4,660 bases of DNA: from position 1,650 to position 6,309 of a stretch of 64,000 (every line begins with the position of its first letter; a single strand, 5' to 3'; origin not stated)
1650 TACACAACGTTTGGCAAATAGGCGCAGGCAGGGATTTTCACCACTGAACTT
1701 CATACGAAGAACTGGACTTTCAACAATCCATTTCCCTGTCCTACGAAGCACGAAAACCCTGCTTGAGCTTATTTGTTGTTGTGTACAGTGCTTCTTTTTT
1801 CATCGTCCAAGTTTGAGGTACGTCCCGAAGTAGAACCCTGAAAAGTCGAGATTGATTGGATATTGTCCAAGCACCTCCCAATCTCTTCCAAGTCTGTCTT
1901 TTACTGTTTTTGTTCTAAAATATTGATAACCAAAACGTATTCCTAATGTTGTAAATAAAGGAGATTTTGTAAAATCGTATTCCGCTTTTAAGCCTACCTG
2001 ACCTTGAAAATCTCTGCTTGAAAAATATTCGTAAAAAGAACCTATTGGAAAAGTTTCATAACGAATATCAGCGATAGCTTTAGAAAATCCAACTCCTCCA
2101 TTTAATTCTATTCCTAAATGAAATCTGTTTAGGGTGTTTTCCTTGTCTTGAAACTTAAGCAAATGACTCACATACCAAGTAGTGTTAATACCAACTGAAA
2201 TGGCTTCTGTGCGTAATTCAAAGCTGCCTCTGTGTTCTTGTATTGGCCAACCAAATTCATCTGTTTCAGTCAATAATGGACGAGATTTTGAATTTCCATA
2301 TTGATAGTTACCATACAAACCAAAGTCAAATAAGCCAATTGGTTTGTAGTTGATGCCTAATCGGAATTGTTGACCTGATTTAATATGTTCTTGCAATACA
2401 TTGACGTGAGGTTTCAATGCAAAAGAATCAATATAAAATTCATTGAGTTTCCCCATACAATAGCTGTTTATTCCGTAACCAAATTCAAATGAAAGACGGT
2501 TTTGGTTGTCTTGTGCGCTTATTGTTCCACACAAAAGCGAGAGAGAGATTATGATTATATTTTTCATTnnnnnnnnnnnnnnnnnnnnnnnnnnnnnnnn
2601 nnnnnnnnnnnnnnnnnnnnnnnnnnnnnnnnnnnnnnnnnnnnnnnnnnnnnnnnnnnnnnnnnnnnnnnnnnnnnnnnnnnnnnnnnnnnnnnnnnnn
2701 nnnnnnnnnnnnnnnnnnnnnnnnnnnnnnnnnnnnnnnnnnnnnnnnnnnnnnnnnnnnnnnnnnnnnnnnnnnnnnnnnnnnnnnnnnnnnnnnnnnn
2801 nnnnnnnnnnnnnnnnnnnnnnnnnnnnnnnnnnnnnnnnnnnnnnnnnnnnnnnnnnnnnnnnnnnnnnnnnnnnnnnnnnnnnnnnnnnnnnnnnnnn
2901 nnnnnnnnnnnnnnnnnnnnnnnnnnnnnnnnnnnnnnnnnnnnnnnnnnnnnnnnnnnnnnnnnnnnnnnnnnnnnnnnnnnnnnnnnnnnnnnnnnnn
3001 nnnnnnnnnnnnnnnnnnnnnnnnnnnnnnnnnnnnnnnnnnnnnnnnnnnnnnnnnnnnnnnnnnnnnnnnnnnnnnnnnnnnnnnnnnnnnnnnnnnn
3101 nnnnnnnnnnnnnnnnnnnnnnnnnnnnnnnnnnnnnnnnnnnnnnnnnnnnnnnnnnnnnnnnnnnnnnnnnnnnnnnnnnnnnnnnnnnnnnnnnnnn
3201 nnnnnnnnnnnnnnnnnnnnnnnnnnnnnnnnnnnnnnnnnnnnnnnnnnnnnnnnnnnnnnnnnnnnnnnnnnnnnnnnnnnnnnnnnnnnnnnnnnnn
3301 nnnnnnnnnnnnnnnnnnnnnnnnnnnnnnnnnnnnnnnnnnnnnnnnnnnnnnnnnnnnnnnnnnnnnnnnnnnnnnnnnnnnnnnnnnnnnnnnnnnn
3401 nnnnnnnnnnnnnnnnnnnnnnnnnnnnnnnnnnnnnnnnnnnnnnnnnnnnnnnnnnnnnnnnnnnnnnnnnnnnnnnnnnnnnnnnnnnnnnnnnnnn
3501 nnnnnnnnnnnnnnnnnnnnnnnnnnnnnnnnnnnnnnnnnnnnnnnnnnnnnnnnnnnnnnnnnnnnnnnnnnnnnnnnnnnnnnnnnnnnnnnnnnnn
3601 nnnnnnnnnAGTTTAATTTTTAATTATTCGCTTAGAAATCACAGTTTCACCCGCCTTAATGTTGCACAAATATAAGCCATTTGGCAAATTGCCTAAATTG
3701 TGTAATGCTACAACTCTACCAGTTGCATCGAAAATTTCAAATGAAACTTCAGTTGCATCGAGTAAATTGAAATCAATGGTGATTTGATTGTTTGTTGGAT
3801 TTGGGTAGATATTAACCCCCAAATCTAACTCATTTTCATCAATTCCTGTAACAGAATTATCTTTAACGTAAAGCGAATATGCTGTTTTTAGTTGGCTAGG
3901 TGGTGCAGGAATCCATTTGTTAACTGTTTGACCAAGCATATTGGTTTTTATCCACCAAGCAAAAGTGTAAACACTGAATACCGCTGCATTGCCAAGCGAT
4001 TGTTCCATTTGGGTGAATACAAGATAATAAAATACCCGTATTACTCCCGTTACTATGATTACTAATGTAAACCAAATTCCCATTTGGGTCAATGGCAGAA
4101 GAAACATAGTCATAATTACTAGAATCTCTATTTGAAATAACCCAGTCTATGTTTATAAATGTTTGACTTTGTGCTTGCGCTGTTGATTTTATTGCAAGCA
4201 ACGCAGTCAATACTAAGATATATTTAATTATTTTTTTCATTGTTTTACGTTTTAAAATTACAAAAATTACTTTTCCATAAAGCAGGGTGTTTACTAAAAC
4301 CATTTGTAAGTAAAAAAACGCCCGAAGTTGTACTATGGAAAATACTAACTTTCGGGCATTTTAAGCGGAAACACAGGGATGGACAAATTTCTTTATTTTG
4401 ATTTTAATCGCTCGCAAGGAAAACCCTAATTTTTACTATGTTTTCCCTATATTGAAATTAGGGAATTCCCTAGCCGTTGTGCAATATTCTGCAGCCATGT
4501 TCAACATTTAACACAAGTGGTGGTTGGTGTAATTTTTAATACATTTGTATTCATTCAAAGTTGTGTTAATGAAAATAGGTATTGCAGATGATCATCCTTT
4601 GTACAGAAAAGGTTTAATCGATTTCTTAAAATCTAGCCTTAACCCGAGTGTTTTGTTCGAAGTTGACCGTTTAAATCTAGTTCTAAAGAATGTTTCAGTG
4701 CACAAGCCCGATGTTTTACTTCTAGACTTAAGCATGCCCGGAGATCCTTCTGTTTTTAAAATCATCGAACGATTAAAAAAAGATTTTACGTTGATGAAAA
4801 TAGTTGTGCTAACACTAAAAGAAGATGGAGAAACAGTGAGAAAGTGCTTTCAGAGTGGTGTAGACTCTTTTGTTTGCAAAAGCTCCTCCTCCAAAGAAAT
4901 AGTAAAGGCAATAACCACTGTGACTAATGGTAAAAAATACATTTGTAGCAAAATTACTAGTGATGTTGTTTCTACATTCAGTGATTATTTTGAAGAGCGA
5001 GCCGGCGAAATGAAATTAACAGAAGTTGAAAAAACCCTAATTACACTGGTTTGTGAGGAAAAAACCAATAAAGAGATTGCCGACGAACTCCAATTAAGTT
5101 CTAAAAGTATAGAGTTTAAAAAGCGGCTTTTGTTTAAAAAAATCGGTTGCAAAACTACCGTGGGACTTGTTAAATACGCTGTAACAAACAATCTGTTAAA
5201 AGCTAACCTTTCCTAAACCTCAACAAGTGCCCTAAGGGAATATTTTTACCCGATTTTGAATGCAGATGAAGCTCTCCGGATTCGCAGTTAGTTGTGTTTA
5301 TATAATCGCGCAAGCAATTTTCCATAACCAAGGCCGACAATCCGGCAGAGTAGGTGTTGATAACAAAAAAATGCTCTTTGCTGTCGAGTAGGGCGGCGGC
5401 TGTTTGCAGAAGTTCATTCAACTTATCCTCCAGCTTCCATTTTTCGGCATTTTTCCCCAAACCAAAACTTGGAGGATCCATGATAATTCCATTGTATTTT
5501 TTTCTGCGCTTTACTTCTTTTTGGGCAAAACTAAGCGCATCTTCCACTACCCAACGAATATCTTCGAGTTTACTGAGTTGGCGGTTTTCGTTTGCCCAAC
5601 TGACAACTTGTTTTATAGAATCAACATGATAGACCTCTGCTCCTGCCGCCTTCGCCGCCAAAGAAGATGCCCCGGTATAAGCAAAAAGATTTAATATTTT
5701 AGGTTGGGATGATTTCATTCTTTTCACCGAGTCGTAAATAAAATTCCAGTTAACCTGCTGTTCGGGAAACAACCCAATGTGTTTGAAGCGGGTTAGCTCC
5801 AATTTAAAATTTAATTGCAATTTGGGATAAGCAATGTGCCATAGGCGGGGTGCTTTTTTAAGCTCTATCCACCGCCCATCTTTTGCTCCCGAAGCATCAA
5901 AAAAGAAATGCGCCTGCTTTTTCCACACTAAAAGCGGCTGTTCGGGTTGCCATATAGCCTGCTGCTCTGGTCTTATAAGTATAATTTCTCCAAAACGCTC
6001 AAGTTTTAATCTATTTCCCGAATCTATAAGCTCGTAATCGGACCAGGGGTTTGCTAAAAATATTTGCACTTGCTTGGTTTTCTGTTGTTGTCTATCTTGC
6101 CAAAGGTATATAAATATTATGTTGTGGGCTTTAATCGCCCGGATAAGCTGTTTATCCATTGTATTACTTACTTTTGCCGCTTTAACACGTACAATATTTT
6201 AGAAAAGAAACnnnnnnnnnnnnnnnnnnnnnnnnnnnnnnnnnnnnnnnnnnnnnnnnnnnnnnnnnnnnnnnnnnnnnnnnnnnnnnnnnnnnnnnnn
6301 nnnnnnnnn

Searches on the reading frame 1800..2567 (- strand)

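Call 46: search_protein_families(library=pfam, proteins=[window:1800-2567:-], max_evalue=0.001)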
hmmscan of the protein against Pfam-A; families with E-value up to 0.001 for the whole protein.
window:1800-2567:- (255 aa): 1 family
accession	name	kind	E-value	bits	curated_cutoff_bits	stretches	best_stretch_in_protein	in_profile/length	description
PF13505.12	OMP_b-brl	-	0.00055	20.6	28.7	0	7-221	2-157/175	Outer membrane protein beta-barrel domain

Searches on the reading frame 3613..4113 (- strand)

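Call 9: search_protein_families(library=pfam, proteins=[window:3613-4113:-], max_evalue=0.01)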
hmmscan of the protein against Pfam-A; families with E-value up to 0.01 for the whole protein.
window:3613-4113:- (166 aa): 1 family
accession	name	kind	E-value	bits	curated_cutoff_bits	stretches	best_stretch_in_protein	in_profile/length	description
PF18962.6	Por_Secre_tail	-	9.7e-13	48.7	27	1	102-164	1-75/75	Secretion system C-terminal sorting domain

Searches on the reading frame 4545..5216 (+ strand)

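Call 46: search_protein_families(library=pfam, proteins=[window:4545-5216:+], max_evalue=0.001)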
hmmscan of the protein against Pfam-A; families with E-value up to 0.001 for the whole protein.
window:4545-5216:+ (223 aa): 3 families
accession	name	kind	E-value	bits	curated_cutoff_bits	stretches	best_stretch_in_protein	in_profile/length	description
PF00072.30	Response_reg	-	8.1e-17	61.8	30.2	1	12-123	2-110/111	Response regulator receiver domain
PF00196.25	GerE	-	3.3e-10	39.9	23.5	1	157-212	2-57/57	Bacterial regulatory proteins, luxR family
PF08281.18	Sigma70_r4_2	-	0.00077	19.5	25.7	0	157-191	10-45/54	Sigma-70, region 4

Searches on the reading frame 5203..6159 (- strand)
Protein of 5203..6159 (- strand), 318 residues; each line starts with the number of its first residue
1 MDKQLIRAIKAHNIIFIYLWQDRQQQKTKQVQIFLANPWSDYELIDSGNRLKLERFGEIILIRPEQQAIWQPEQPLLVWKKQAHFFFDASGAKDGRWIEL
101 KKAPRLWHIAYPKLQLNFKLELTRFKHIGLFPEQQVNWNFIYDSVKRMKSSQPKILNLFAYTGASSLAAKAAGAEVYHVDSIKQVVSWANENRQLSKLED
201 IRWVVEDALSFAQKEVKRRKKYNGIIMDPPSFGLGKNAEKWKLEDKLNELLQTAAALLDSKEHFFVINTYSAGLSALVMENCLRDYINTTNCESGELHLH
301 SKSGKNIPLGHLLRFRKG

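Call 46: search_protein_families(library=pfam, proteins=[window:5203-6159:-], max_evalue=0.001)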
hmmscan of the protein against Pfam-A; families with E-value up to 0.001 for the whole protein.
window:5203-6159:- (318 aa): 3 families
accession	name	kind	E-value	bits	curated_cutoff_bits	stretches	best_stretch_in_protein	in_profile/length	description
PF10672.15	Methyltrans_SAM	-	6.5e-12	45.7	27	1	115-251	92-228/286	S-adenosylmethionine-dependent methyltransferase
PF03602.21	Cons_hypoth95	-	6.6e-06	26.4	24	1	151-230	41-122/182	Conserved hypothetical protein 95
PF05175.20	MTS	-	0.00062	19.9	23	0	164-281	44-152/170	Methyltransferase small domain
